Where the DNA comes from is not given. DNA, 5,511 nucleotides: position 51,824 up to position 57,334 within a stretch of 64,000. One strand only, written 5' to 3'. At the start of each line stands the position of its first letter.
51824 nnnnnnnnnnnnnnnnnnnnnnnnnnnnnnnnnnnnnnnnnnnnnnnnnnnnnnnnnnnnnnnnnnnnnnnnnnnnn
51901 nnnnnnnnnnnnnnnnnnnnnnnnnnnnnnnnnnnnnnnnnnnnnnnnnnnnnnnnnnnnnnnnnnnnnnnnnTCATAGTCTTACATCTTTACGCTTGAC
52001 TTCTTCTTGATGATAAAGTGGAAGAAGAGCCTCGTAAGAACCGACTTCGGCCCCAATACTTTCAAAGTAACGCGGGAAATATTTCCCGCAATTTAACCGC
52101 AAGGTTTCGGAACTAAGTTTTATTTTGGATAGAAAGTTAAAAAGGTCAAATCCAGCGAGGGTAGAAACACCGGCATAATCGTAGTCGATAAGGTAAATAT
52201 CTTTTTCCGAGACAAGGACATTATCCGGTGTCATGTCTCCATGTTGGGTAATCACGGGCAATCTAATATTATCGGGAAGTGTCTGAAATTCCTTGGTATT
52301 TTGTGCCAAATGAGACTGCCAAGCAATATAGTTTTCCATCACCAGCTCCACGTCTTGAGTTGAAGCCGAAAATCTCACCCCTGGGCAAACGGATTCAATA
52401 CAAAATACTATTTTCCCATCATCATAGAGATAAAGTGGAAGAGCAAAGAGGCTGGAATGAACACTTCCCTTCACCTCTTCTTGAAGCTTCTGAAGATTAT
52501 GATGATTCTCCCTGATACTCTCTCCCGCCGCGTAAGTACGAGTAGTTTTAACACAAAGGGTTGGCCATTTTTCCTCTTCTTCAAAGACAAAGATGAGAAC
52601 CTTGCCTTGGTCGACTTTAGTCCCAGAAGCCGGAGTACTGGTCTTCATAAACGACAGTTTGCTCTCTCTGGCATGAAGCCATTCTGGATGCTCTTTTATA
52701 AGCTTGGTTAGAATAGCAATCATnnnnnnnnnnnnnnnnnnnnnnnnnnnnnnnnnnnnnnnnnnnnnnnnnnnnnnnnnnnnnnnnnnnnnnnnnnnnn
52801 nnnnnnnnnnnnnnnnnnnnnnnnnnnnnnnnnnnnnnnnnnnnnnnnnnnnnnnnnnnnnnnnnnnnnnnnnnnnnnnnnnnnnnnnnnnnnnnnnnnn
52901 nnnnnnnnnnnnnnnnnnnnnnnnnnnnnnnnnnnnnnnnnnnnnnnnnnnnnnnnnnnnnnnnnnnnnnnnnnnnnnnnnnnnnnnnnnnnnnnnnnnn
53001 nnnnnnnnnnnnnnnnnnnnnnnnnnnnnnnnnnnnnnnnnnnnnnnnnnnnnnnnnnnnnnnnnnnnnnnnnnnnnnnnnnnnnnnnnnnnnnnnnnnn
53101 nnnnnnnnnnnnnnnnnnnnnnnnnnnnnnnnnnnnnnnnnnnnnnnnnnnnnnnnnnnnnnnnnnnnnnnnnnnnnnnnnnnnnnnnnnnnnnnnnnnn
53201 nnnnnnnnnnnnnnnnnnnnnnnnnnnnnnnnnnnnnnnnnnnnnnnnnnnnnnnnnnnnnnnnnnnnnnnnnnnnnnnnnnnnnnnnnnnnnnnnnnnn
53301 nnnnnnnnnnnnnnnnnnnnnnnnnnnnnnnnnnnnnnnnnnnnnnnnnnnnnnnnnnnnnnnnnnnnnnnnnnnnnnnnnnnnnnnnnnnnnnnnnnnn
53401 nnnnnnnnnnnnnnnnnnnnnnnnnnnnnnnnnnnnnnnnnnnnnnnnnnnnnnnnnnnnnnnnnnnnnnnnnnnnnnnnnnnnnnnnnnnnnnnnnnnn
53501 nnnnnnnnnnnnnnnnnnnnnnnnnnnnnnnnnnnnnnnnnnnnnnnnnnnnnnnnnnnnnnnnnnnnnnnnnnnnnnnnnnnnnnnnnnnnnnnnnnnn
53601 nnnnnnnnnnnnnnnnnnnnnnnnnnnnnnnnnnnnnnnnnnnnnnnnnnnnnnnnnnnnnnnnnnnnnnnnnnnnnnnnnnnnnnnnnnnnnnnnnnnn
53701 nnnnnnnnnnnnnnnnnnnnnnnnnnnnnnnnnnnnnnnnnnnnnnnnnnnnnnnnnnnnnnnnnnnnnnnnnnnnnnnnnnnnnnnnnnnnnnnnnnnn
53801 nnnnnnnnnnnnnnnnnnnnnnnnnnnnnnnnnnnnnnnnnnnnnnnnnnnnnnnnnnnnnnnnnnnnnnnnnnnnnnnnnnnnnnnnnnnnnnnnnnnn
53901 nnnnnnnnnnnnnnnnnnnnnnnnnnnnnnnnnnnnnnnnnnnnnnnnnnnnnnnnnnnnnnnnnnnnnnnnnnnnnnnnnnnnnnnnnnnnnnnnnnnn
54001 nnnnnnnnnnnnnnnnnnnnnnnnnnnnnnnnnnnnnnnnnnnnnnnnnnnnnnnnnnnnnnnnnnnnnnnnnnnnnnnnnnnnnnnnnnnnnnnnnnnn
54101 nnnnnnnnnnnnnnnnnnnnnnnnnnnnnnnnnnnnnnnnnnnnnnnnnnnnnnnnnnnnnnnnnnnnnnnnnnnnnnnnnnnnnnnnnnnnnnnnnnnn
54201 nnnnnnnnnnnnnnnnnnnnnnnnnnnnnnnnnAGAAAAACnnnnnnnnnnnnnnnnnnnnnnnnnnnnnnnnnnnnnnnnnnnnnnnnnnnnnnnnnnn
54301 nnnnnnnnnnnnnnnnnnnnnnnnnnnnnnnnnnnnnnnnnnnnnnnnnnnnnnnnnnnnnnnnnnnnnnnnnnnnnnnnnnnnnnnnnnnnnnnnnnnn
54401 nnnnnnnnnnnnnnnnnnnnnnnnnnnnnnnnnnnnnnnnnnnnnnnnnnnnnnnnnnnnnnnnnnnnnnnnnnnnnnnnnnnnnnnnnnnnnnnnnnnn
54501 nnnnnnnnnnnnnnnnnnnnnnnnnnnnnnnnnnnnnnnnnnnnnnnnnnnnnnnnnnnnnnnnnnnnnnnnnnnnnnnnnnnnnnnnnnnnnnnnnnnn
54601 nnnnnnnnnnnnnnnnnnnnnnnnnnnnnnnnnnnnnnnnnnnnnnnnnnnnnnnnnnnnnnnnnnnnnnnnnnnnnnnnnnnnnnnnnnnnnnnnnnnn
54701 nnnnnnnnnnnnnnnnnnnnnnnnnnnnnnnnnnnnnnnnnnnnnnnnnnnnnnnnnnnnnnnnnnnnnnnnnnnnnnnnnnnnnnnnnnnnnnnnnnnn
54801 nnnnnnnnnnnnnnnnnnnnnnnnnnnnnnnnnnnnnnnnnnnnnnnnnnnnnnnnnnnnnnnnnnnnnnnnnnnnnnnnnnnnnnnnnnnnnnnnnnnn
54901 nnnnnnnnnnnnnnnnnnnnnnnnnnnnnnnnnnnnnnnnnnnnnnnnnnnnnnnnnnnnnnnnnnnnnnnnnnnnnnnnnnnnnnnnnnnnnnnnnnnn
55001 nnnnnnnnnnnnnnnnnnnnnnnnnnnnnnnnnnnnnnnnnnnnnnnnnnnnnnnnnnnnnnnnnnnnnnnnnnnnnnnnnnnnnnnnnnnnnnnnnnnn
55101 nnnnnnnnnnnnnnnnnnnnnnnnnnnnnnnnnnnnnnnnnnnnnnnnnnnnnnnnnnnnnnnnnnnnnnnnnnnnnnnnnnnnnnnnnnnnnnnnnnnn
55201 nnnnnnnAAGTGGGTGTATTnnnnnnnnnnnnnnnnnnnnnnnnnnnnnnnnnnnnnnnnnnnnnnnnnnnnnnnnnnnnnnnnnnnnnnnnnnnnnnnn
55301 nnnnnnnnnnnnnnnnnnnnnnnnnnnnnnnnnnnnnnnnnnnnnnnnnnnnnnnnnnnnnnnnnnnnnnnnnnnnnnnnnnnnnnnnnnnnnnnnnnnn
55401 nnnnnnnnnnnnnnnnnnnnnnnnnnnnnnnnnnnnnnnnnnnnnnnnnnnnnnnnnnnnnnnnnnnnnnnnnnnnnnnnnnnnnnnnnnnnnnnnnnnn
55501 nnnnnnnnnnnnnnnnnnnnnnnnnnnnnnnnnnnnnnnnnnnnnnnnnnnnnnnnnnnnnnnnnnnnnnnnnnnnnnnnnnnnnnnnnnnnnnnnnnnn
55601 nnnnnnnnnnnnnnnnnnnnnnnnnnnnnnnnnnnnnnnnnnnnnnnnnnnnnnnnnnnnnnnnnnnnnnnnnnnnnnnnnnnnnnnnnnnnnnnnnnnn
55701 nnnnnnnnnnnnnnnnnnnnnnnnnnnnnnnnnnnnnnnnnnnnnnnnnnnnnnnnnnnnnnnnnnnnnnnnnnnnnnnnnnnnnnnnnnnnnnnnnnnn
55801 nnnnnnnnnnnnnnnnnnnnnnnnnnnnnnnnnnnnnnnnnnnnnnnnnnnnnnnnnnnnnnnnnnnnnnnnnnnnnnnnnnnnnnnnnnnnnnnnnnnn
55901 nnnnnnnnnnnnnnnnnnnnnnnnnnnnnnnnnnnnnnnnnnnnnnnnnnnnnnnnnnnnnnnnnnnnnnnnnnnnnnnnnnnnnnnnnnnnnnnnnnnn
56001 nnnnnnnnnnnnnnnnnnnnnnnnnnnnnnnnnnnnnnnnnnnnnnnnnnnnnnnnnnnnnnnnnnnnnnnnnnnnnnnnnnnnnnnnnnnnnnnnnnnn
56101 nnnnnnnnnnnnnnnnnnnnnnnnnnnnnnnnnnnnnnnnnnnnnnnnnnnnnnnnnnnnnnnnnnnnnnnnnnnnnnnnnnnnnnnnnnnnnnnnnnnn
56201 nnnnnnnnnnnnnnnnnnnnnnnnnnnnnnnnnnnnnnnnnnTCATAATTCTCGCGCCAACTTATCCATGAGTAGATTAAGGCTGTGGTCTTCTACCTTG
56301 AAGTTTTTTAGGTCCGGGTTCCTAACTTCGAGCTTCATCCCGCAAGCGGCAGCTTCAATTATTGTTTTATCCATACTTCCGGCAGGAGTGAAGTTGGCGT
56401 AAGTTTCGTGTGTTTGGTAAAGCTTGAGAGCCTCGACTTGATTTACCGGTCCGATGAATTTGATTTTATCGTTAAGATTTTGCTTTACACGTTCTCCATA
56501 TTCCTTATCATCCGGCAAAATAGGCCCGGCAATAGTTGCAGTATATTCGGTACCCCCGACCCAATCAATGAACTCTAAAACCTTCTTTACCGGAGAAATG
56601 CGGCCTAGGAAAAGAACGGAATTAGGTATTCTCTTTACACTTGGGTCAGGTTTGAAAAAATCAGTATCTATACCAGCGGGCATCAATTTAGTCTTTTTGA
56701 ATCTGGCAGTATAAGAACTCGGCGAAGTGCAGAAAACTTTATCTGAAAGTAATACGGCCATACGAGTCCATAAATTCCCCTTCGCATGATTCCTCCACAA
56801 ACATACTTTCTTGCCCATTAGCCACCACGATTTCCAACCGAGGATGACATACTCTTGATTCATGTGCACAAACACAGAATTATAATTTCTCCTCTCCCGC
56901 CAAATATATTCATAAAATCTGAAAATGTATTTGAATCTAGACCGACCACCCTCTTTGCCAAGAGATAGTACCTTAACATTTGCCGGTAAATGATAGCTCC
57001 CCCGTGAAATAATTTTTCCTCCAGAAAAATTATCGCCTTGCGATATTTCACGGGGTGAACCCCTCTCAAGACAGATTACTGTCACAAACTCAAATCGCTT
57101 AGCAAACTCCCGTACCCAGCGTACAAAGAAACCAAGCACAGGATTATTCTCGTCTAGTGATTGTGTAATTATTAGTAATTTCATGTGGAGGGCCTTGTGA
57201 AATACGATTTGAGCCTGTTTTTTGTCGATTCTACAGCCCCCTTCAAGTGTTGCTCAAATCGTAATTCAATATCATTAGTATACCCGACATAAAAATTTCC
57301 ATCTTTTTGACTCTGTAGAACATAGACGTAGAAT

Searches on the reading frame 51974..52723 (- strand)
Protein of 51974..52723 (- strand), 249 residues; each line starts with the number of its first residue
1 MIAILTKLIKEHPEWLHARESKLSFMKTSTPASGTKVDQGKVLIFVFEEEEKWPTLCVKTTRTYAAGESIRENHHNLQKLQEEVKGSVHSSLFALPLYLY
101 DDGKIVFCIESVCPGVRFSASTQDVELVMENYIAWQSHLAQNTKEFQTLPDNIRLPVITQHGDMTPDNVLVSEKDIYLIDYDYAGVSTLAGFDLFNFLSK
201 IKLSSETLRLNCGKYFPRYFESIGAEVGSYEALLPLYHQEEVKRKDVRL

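Call 8: search_protein_families(library=pfam, proteins=[window:51974-52723:-])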
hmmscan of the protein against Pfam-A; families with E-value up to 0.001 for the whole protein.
window:51974-52723:- (249 aa): 3 families
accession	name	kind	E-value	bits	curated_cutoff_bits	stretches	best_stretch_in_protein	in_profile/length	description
PF01633.27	Choline_kinase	-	6.4e-08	32.7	29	1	137-201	142-207/300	Choline/ethanolamine kinase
PF01636.29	APH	-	1.3e-05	25.6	23.2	1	142-195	153-207/239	Phosphotransferase enzyme family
PF19974.5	TCAD9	-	4.9e-05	23.1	40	1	143-185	284-325/429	Ternary complex associated domain 9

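Call 23: search_protein_families(library=ncbifam, proteins=[window:51974-52723:-], max_evalue=0.01)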
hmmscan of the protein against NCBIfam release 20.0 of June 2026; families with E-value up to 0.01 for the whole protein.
window:51974-52723:- (249 aa): 7 families
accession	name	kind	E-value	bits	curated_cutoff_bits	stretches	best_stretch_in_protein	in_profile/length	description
NF041256.1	GntI_guanitoxin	equivalog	8.9e-05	21.9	357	1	140-216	157-232/282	guanitoxin biosynthesis pre-guanitoxin N-oxide kinase GntI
TIGR03724.2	arch_bud32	equivalog_domain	0.00042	19.9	125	1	160-188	107-135/193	KEOPS complex kinase/ATPase Bud32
NF011462.0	PRK14879.1-3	equivalog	0.00073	19.3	174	1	161-185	105-129/192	Kae1-associated kinase Bud32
TIGR02721.1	ycfN_thiK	equivalog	0.00075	18.7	299.45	1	139-188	128-177/256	thiamine kinase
NF011461.0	PRK14879.1-2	equivalog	0.0015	18.3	372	1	160-188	122-150/225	Kae1-associated kinase Bud32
NF008738.0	PRK11768.1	equivalog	0.004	16.6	194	0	133-186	173-225/327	serine/threonine protein kinase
TIGR02906.1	spore_CotS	subfamily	0.0042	16.1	172.7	1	160-201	191-231/314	CotS family spore coat protein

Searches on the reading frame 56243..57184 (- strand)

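Call 8: search_protein_families(library=pfam, proteins=[window:56243-57184:-])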
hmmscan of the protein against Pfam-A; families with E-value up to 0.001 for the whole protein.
window:56243-57184:- (313 aa): 0 families

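Call 23: search_protein_families(library=ncbifam, proteins=[window:56243-57184:-], max_evalue=0.01)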
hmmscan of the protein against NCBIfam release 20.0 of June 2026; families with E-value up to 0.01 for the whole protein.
window:56243-57184:- (313 aa): 1 family
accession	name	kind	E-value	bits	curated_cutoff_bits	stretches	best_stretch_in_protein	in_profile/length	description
NF041010.1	glycosy_Agl16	equivalog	0.00091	18.2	575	1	163-255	156-250/352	glycosylation protein Agl16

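Call 60: search_protein_families(library=pfam, proteins=[window:56243-57184:-], max_evalue=1)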
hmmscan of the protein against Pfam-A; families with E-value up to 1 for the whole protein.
window:56243-57184:- (313 aa): 4 families
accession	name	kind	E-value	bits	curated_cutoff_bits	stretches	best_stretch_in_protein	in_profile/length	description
PF13692.12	Glyco_trans_1_4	-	0.0011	19.7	27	1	189-283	3-101/142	Glycosyl transferases group 1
PF00534.26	Glycos_transf_1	-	0.0025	17.8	26.4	1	186-282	14-116/172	Glycosyl transferases group 1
PF13524.12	Glyco_trans_1_2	-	0.12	12.7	25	1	213-283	14-75/144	Glycosyl transferase-like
PF13439.12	Glyco_transf_4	-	0.15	12.6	28.5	1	22-157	10-144/170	Glycosyltransferase Family 4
